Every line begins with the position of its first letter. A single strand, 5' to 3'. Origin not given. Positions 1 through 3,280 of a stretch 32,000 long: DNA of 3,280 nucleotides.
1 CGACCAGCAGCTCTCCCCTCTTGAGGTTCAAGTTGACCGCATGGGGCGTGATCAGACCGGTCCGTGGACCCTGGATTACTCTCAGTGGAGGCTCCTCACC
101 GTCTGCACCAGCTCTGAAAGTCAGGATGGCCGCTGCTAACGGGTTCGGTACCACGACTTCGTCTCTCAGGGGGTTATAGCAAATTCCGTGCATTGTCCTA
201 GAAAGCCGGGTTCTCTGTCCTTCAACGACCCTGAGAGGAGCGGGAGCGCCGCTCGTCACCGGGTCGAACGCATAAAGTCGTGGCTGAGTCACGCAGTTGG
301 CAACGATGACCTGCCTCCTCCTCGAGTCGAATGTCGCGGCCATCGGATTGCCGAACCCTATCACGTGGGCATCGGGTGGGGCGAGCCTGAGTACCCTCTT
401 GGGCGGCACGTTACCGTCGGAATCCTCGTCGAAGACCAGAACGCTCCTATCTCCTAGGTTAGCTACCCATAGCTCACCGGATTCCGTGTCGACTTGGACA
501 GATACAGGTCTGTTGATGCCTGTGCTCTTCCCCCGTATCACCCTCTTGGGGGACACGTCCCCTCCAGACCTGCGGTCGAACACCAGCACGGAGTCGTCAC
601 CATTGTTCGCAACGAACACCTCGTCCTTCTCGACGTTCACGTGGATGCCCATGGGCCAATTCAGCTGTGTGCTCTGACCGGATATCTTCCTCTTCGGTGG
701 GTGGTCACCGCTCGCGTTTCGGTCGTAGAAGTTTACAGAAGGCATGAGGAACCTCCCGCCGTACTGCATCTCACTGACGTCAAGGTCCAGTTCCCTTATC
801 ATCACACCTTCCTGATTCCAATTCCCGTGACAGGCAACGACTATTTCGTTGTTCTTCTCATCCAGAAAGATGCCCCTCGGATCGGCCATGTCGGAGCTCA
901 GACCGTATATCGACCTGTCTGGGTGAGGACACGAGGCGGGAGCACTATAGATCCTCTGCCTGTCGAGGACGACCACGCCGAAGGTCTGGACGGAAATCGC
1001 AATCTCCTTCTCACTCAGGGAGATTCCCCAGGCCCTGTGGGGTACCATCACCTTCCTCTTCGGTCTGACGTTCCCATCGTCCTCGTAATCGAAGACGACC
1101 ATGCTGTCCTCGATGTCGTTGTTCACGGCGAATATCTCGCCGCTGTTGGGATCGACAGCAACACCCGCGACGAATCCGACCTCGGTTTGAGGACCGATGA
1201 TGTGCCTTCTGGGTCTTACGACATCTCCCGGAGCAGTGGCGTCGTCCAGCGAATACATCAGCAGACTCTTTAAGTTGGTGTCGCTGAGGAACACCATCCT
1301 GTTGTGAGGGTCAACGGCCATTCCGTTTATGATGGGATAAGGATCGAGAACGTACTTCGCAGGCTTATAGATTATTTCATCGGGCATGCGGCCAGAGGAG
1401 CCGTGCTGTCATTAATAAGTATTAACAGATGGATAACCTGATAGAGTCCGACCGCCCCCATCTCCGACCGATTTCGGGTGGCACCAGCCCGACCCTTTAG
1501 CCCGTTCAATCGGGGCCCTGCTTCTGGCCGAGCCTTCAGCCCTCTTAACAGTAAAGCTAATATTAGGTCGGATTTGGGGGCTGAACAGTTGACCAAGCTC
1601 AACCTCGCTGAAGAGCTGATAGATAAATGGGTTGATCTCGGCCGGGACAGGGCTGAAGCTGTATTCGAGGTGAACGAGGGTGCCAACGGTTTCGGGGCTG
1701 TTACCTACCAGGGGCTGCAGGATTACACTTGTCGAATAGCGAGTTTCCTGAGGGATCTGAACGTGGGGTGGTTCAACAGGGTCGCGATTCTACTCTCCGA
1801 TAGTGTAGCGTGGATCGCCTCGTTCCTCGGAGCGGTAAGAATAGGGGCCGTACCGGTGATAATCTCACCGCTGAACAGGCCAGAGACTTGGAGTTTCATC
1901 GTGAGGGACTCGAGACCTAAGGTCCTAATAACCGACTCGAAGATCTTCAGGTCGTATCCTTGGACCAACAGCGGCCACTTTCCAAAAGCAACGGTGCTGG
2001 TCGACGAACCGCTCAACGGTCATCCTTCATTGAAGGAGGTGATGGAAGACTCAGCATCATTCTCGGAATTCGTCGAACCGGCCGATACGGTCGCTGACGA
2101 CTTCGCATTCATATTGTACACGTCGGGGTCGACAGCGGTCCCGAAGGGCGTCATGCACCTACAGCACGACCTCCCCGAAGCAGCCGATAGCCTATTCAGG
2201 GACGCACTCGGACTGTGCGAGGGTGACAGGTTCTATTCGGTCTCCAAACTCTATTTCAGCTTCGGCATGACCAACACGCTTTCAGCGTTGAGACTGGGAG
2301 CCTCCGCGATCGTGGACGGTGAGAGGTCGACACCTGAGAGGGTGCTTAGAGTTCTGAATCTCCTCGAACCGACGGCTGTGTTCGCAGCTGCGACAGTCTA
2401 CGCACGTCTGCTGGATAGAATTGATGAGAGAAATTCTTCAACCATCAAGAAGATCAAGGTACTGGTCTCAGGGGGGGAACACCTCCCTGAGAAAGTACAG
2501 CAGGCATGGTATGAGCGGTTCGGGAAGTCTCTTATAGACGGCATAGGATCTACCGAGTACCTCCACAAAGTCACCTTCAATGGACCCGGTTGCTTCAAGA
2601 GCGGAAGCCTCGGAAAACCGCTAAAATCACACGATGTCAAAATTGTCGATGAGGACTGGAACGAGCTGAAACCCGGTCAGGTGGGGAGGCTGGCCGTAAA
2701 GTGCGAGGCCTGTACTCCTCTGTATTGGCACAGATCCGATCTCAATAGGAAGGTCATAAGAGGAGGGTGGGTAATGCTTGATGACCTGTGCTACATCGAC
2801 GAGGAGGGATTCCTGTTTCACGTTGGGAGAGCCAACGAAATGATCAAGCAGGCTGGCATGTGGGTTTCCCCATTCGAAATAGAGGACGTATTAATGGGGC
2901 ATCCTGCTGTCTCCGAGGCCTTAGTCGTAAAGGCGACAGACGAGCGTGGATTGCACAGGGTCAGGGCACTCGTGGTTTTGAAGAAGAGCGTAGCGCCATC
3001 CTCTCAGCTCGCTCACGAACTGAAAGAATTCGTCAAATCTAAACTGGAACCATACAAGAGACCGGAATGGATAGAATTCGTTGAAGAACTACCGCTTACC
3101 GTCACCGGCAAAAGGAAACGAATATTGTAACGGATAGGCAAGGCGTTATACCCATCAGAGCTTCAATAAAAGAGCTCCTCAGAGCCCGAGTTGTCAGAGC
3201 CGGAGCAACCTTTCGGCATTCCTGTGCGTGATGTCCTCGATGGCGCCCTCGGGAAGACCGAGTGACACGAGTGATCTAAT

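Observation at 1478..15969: Modular aromatic/heteroaromatic-carboxylate utilisation island: 3 binding proteins + 3 amidohydrolase_2 enzymes + ligase + Mo-hydroxylase + BFD-like enzyme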

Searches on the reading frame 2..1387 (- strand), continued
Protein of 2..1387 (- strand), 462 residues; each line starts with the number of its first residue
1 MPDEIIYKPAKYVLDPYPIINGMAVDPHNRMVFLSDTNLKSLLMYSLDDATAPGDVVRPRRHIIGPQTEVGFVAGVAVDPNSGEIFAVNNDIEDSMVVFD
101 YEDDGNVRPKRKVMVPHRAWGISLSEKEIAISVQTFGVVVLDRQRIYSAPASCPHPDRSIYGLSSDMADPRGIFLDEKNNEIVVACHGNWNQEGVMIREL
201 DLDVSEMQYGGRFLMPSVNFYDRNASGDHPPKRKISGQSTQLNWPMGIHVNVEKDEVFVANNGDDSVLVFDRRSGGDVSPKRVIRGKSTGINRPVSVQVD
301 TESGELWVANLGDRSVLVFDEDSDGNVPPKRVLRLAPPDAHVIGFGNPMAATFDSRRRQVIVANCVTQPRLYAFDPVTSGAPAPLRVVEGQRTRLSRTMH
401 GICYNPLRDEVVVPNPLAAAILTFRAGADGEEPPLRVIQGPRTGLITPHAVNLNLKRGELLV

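Call 86: fold_search(model_id=the predicted structure, library=pdb)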
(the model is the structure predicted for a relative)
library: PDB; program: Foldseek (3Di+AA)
matches with E <= 10: 1982; with E <= 0.001: 1812
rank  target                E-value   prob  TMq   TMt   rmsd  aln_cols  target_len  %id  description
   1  6zqa_UL               3.2e-18  1.00  0.32  0.26  15.3       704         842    9  Cryo-EM structure of the 90S pre-ribosome from Saccharomyces cerevisiae, state A (Poly-Ala) (released 2020-09-23)
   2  6zqe_UL               4.4e-18  1.00  0.30  0.26  14.2       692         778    8  Cryo-EM structure of the 90S pre-ribosome from Saccharomyces cerevisiae, state Dis-A (Poly-Ala) (released 2020-09-23)
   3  6u42_5L               2.1e-17  1.00  0.31  0.33  15.6       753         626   10  Natively decorated ciliary doublet microtubule (released 2019-11-13)
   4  9e78_0L               4.0e-17  1.00  0.29  0.30  16.7       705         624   10  48-nm repeat of the Leishmania tarentolae doublet microtubule (released 2025-03-12)
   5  7mq8_LR               1.2e-16  1.00  0.31  0.27  18.7       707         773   11  Cryo-EM structure of the human SSU processome, state pre-A1 (released 2021-09-22)
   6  3s8z_A                1.2e-16  1.00  0.27  0.29  20.1       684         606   10  Crystal structure of LRP6-E3E4 (released 2011-10-26)
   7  9e2g_2C               1.2e-16  1.00  0.32  0.34  16.1       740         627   11  Cryo-EM structure of 48 nm repeat of microtubule doublet from T. brucei flagellum (released 2025-03-12)
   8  9n73_LQ               1.3e-16  1.00  0.32  0.27  13.5       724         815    8  SSU processome maturation and disassembly, State G (released 2025-10-29)
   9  7d4i_B2               1.3e-16  1.00  0.31  0.26  19.1       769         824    8  Cryo-EM structure of 90S small ribosomal precursors complex with the DEAH-box RNA helicase Dhr1 (State F) (released 2021-10-06)
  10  6zqd_UL               1.6e-16  1.00  0.33  0.29  15.2       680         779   10  Cryo-EM structure of the 90S pre-ribosome from Saccharomyces cerevisiae, state Post-A1 (released 2020-09-23)
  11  9e2g_2B               1.6e-16  1.00  0.31  0.33  16.3       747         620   10  Cryo-EM structure of 48 nm repeat of microtubule doublet from T. brucei flagellum (released 2025-03-12)
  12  7mqa_LQ               1.7e-16  1.00  0.32  0.26  15.0       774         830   10  Cryo-EM structure of the human SSU processome, state post-A1 (released 2021-09-22)
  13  6zqf_UL               1.9e-16  1.00  0.32  0.28  14.1       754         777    9  Cryo-EM structure of the 90S pre-ribosome from Saccharomyces cerevisiae, state Dis-B (Poly-Ala) (released 2020-09-23)
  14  7mqa_LR               2.3e-16  1.00  0.31  0.27  18.4       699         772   11  Cryo-EM structure of the human SSU processome, state post-A1 (released 2021-09-22)
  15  8snb_4A               2.5e-16  1.00  0.31  0.32  15.2       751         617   11  atomic model of sea urchin sperm doublet microtubule (48-nm periodicity) (released 2023-06-28)
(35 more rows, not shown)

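Call 88: find_encoding_contigs(protein=P0280, flank=10000, max_places=3)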
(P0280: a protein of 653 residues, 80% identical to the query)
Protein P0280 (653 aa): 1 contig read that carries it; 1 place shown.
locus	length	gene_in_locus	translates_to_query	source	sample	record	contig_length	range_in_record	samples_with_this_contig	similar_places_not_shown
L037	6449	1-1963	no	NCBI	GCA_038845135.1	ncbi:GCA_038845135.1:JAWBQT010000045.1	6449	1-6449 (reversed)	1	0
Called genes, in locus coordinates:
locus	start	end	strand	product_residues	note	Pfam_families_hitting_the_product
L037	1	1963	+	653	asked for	PF08450:SGL (faint), PF01436:NHL (faint)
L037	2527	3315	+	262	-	PF00528:BPD_transp_1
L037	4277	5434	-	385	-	PF20256:MoCoBD_2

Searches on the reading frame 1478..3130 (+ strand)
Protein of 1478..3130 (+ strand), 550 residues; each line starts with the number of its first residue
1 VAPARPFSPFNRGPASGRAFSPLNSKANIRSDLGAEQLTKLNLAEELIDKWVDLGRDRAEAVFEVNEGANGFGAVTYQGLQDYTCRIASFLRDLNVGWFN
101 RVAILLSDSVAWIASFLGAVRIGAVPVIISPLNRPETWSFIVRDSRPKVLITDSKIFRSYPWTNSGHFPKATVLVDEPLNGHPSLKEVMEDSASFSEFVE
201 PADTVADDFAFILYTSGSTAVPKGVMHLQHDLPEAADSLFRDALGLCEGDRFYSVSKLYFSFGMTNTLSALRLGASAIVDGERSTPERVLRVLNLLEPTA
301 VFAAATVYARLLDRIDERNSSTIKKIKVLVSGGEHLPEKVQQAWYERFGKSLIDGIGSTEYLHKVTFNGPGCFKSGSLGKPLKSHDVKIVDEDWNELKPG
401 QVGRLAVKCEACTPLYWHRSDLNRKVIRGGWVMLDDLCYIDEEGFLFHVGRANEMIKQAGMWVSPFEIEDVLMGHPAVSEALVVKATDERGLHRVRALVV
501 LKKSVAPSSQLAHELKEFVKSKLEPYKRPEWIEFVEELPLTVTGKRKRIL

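Call 3: search_protein_families(library=pfam, proteins=[window:1478-3130:+])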
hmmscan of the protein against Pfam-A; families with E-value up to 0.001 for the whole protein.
window:1478-3130:+ (550 aa): 2 families
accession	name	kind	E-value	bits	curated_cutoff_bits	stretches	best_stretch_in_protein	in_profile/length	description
PF00501.34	AMP-binding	-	2.3e-63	214.7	29.9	1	66-417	16-384/384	AMP-binding enzyme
PF13193.12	AMP-binding_C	-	5.1e-19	69.4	24.5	1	467-545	1-76/76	AMP-binding enzyme C-terminal domain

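Call 6: search_protein_families(library=ncbifam, proteins=[window:1478-3130:+], max_evalue=0.00001)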
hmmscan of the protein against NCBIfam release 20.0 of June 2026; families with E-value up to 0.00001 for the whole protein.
window:1478-3130:+ (550 aa): 104 families (the best 25 are shown)
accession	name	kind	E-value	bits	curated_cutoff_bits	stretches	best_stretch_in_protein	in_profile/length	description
TIGR02262.1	benz_CoA_lig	subfamily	1.9e-112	376.6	375.25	1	40-548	2-502/508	benzoate-CoA ligase family protein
NF053567.1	HBDA_AROS1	equivalog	1.6e-94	317.2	1000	1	37-548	8-512/523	3-hydroxybenzoate--CoA ligase HbdA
NF004837.0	PRK06187.1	subfamily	1.2e-84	284.5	476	1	59-548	24-515/531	long-chain-fatty-acid--CoA ligase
NF003313.0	PRK04319.1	equivalog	6.3e-67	226.1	729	1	28-548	30-554/574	acetate--CoA ligase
NF047394.1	AcylCoAsynMbcS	equivalog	5.1e-65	220.1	850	1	40-549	11-514/525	acyl-CoA synthetase MbcS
NF006181.0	PRK08314.1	subfamily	8.7e-60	202.5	705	2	195-545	192-544/563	long-chain-fatty-acid--CoA ligase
NF006182.0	PRK08316.1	subfamily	5.9e-59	199.9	663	1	74-545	36-507/523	fatty acyl-CoA synthetase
NF004114.0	PRK05605.1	equivalog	3e-57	194.2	766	1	198-548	212-562/575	long-chain-fatty-acid--CoA ligase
NF052269.1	Staph_lig_FadD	equivalog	1.2e-56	192.1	650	1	75-548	28-486/499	long-chain-fatty-acid--CoA ligase FadD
TIGR03098.1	ligase_PEP_1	hypoth_equivalog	4e-54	183.9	592.35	1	74-548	25-511/517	acyl-CoA ligase (AMP-forming), exosortase A system-associated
NF005307.0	PRK06839.1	equivalog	2.6e-53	181.4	748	1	75-546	28-484/496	o-succinylbenzoate--CoA ligase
NF005858.0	PRK07787.1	subfamily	8.4e-52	176.1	575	1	96-545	43-462/471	acyl-CoA synthetase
NF006523.0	PRK08974.1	equivalog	5.1e-51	173.4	884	1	196-546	196-544/561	long-chain-fatty-acid--CoA ligase FadD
NF004822.0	PRK06178.1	equivalog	4.5e-50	170.8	782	1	74-547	62-559/571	acyl-CoA synthetase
NF005702.0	PRK07514.1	subfamily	4.5e-50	170.4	558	1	59-547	18-492/506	malonyl-CoA synthase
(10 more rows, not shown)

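Call 35: search_solved_structures(query=window:1478-3130:+, max_evalue=1e-40, show_alignments=1)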
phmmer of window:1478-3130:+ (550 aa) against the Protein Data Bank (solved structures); distinct sequences matched with E-value up to 1e-40: 11.
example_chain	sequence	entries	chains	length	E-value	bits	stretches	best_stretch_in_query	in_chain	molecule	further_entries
4wv3_A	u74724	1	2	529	4.6e-87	296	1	76-548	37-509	Anthranilate-CoA ligase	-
2v7b_A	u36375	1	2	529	2.8e-84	286.8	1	72-548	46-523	BENZOATE-COENZYME A LIGASE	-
4rlf_A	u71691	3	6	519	2.3e-74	254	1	72-548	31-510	Benzoate-coenzyme A ligase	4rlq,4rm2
4rm3_A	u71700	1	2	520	2.3e-74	254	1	72-548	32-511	Benzoate-coenzyme A ligase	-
4eat_A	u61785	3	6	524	2.4e-74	254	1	72-548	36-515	Benzoate-coenzyme A ligase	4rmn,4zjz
6m2u_A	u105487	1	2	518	3e-73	250.4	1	72-548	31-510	Benzoate-coenzyme A ligase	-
6m2o_A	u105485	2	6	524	3.1e-73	250.3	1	72-548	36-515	Benzoate-coenzyme A ligase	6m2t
8biq_D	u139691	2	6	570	1.3e-52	182.2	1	75-549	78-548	4-hydroxybutyrate--CoA ligase 1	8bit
9g79_B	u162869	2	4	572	3.7e-47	164.3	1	37-548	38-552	Acetyl-coenzyme A synthetase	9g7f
5u2a_A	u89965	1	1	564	4.8e-44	154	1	69-550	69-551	AMP-dependent synthetase and ligase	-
5oe3_A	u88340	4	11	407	1e-42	149.6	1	100-452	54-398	Anthranilate--CoA ligase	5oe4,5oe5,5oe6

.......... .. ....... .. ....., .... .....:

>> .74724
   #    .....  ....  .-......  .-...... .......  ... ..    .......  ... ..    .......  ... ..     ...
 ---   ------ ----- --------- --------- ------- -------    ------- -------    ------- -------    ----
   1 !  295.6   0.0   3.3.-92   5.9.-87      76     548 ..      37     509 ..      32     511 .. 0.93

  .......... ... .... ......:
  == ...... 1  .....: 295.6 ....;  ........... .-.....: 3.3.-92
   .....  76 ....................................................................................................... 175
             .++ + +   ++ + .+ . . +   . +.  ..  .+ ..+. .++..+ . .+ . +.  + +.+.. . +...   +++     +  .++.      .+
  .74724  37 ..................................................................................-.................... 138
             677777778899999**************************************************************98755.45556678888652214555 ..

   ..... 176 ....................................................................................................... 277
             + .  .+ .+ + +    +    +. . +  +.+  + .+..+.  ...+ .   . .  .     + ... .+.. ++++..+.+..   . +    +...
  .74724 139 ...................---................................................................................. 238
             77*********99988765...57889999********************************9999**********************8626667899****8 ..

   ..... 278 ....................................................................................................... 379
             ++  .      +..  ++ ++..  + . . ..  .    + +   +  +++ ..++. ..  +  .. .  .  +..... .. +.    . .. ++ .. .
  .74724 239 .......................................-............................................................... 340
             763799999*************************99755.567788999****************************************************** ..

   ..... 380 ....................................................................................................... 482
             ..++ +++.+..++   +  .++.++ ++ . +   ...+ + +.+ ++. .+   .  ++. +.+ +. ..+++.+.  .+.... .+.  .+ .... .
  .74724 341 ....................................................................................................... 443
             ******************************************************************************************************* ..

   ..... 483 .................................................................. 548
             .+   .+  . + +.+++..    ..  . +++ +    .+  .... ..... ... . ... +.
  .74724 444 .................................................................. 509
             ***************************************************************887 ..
